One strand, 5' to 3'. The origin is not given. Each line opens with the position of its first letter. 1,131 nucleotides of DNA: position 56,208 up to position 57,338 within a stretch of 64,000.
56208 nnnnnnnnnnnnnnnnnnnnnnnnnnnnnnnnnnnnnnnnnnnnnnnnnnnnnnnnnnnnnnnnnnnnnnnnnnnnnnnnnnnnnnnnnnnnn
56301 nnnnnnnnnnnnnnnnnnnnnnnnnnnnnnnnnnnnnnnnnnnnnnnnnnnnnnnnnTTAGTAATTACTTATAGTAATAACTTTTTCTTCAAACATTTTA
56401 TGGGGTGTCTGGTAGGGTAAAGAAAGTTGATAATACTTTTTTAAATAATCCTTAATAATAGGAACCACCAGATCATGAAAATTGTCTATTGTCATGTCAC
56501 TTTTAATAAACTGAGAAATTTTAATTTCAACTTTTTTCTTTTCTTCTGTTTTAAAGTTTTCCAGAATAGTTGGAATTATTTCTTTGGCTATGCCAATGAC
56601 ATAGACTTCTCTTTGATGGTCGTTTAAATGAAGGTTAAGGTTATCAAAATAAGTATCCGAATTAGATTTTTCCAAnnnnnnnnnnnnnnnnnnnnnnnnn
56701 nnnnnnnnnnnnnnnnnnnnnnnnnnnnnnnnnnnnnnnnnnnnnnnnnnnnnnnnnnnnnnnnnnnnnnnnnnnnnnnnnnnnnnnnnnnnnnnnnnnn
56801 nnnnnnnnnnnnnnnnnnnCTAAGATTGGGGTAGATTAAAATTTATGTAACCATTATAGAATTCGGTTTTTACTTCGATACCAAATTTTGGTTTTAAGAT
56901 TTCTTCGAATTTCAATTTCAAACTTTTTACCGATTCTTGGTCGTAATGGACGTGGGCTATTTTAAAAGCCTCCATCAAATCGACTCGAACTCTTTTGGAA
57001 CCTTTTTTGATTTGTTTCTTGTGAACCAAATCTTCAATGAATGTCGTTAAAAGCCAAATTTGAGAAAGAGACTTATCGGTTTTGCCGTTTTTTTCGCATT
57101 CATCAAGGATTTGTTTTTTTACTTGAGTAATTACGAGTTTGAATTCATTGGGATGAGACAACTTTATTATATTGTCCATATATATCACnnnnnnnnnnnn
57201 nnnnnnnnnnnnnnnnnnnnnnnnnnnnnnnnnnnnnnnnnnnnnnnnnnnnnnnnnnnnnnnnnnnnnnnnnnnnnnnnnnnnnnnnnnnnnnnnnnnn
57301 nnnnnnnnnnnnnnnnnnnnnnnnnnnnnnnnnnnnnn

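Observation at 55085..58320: Array of five small, independently transcribed hypothetical genes with reiterated promoter, UTR and terminator modules and clear paralogy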

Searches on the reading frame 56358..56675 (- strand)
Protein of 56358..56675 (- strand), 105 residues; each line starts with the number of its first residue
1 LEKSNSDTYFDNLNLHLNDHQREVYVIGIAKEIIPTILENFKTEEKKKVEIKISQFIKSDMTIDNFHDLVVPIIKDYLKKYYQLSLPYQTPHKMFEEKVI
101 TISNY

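Call 9: search_protein_families(library=pfam, proteins=[window:56358-56675:-], max_evalue=1)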
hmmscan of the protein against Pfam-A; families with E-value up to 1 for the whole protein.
window:56358-56675:- (105 aa): 1 family
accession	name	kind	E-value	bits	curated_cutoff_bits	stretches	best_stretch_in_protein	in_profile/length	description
PF10788.14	DUF2603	-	0.002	18.6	25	1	14-71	42-97/137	Protein of unknown function (DUF2603)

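Call 10: search_protein_families(library=padloc, proteins=[window:56358-56675:-], max_evalue=1)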
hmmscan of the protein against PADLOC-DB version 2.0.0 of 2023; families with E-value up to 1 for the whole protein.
window:56358-56675:- (105 aa): 0 families

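Call 11: search_protein_families(library=phrogs, proteins=[window:56358-56675:-], max_evalue=1)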
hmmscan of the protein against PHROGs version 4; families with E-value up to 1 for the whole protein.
window:56358-56675:- (105 aa): 1 family
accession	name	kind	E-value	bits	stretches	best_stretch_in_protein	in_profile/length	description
phrog_4410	-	unknown function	0.16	12.8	1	52-100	112-160/163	-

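Call 94: find_encoding_contigs(protein=window:56358-56675:-, flank=10000, max_places=10)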
Protein window:56358-56675:- (105 aa): 1 contig read that carries it; 1 place shown.
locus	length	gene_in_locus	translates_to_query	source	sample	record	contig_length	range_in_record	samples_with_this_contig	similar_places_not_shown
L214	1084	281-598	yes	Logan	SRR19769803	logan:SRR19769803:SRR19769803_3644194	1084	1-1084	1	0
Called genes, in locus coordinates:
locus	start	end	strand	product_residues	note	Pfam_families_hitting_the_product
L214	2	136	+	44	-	?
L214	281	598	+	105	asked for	-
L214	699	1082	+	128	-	?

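Call 117: search_protein_families(library=ncbifam, proteins=[window:56358-56675:-], max_evalue=0.1)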
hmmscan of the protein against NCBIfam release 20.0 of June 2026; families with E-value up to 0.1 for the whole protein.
window:56358-56675:- (105 aa): 1 family
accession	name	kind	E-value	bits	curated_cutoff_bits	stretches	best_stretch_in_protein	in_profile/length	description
TIGR01127.1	ilvA_1Cterm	equivalog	0.013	14.6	378.75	1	17-80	169-230/380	threonine ammonia-lyase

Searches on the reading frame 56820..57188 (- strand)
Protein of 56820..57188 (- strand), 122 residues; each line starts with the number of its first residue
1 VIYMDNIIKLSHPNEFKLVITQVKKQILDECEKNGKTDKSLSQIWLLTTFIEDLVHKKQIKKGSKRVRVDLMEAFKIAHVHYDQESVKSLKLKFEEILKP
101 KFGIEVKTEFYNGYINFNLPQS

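Call 9: search_protein_families(library=pfam, proteins=[window:56820-57188:-], max_evalue=1)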
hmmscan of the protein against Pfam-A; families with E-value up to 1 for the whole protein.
window:56820-57188:- (122 aa): 0 families

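Call 10: search_protein_families(library=padloc, proteins=[window:56820-57188:-], max_evalue=1)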
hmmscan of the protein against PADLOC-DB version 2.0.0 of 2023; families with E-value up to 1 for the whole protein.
window:56820-57188:- (122 aa): 0 families

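Call 11: search_protein_families(library=phrogs, proteins=[window:56820-57188:-], max_evalue=1)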
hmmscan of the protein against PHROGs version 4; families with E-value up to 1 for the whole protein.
window:56820-57188:- (122 aa): 2 families
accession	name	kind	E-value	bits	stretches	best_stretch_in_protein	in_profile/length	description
phrog_20483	-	unknown function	0.042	14.4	1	15-73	54-109/226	-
phrog_29302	-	unknown function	0.24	12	1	55-115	30-90/207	-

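Call 13: find_homologous_proteins(query=window:56820-57182:-, max_evalue=0.01)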
Query window:56820-57182:- (120 aa): 1 proteins with E <= 0.01 among 20 candidates.
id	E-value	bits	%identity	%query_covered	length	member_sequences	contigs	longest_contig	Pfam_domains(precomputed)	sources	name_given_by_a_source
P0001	4.9e-71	254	100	99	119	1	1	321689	-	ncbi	-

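Call 15: find_encoding_contigs(protein=P0001, flank=10000, max_places=10)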
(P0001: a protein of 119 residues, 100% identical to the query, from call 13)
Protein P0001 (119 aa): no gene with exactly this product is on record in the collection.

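Call 36: search_protein_representatives(alignment_id=A1)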
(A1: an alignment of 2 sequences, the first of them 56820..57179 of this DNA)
Query: 2 sequences, 126 profile positions. Proteins with E-value up to 0.001 (for the whole library): 6; up to 1e-10: 3; up to 1e-30: 3. The best 6 are listed.
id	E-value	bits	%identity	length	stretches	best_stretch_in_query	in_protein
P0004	2.0e-61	221.8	-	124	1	1-123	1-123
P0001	7.2e-56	203.9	-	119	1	1-126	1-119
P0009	8.1e-31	122.9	-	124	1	1-123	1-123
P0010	5.3e-09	52.4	-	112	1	7-122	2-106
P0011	1.8e-06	44.2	-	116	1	7-123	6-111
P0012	5.4e-04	36.2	-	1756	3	84-117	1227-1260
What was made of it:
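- Only three further representatives exist in 1.84 billion proteins (call 36).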

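Call 38: find_encoding_contigs(protein=P0009, flank=10000)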
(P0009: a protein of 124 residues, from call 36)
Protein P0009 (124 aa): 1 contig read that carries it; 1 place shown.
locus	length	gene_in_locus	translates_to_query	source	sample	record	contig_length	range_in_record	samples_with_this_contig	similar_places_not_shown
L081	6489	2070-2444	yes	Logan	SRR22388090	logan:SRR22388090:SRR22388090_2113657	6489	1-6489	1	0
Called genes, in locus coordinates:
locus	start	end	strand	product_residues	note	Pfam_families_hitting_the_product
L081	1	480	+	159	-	?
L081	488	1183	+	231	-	-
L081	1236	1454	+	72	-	-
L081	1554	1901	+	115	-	-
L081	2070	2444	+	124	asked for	-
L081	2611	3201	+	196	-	-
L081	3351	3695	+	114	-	-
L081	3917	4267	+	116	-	-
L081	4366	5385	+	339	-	PF10646:Germane (weak)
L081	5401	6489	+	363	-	?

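Call 41: find_encoding_contigs(protein=P0010, flank=10000)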
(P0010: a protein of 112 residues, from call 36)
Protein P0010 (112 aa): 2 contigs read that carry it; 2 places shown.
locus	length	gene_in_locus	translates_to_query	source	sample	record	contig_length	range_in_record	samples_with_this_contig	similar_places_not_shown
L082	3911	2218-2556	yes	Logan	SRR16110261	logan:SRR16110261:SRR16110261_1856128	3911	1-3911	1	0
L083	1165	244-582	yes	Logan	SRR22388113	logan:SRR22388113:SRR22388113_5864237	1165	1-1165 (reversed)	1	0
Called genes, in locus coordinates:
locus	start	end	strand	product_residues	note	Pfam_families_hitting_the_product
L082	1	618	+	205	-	?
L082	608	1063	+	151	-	PF00583:Acetyltransf_1, PF13302:Acetyltransf_3, PF13673:Acetyltransf_10 (weak), PF13508:Acetyltransf_7 (weak)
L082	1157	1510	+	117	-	-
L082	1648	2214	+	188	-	-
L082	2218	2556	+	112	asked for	-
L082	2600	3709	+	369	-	PF10646:Germane (weak)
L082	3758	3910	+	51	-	?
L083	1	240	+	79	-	?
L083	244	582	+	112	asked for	-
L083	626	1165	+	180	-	?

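Call 42: find_encoding_contigs(protein=P0011, flank=10000)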
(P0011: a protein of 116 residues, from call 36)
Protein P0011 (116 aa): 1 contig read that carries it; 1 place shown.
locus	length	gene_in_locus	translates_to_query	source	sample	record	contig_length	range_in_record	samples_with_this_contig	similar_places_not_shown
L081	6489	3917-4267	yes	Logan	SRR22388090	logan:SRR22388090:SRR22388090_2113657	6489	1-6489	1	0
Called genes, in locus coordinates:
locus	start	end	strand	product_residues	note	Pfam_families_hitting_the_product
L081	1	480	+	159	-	?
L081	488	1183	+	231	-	-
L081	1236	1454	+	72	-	-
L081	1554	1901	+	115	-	-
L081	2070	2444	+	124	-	-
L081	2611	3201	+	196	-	-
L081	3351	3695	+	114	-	-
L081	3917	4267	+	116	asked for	-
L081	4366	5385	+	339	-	PF10646:Germane (weak)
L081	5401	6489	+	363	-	?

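Call 59: search_protein_families(library=pfam, proteins=[L082:1648-2211:+, L081:2611-3198:+, L081:488-1180:+, L081:1236-1451:+, L081:1554-1898:+, L081:4366-5382:+], max_evalue=0.1)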
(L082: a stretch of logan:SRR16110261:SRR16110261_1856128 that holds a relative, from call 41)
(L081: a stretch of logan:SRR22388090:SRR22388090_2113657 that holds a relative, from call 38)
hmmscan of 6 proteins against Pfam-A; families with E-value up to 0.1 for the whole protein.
L082:1648-2211:+ (188 aa): 0 families

L081:2611-3198:+ (196 aa): 0 families

L081:488-1180:+ (231 aa): 1 family
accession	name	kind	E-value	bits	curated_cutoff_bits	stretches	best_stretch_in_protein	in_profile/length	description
PF13067.11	DUF3930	-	0.013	15.7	25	1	4-27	21-44/51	Protein of unknown function (DUF3930)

L081:1236-1451:+ (72 aa): 0 families

L081:1554-1898:+ (115 aa): 0 families

L081:4366-5382:+ (339 aa): 1 family
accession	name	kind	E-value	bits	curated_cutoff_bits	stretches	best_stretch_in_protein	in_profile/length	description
PF10646.14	Germane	-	2.2e-06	28.7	23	1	226-311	20-101/117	Sporulation and spore germination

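Call 79: search_solved_structures(query=L082:1648-2211:+, max_evalue=10)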
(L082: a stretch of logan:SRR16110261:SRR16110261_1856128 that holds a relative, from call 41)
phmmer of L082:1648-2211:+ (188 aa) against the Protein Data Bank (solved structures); distinct sequences matched with E-value up to 10: 2.
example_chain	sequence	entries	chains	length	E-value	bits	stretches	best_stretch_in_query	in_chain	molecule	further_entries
4abk_A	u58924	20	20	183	0.0093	19.2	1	69-150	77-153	POLY [ADP-RIBOSE] POLYMERASE 14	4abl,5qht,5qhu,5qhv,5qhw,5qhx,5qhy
7d2c_A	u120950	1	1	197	0.011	19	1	69-150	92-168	Protein mono-ADP-ribosyltransferase PARP14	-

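Call 95: find_encoding_contigs(protein=P0008, flank=10000)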
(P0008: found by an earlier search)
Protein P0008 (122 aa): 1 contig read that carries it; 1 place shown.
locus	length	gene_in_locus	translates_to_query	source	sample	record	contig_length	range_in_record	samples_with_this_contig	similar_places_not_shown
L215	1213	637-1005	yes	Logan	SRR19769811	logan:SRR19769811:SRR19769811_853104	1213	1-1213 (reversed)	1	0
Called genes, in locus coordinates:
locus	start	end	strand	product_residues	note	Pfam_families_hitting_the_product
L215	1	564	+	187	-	?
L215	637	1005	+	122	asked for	-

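Call 117: search_protein_families(library=ncbifam, proteins=[window:56820-57179:-], max_evalue=0.1)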
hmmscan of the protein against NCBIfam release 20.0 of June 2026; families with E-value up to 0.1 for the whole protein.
window:56820-57179:- (119 aa): 0 families
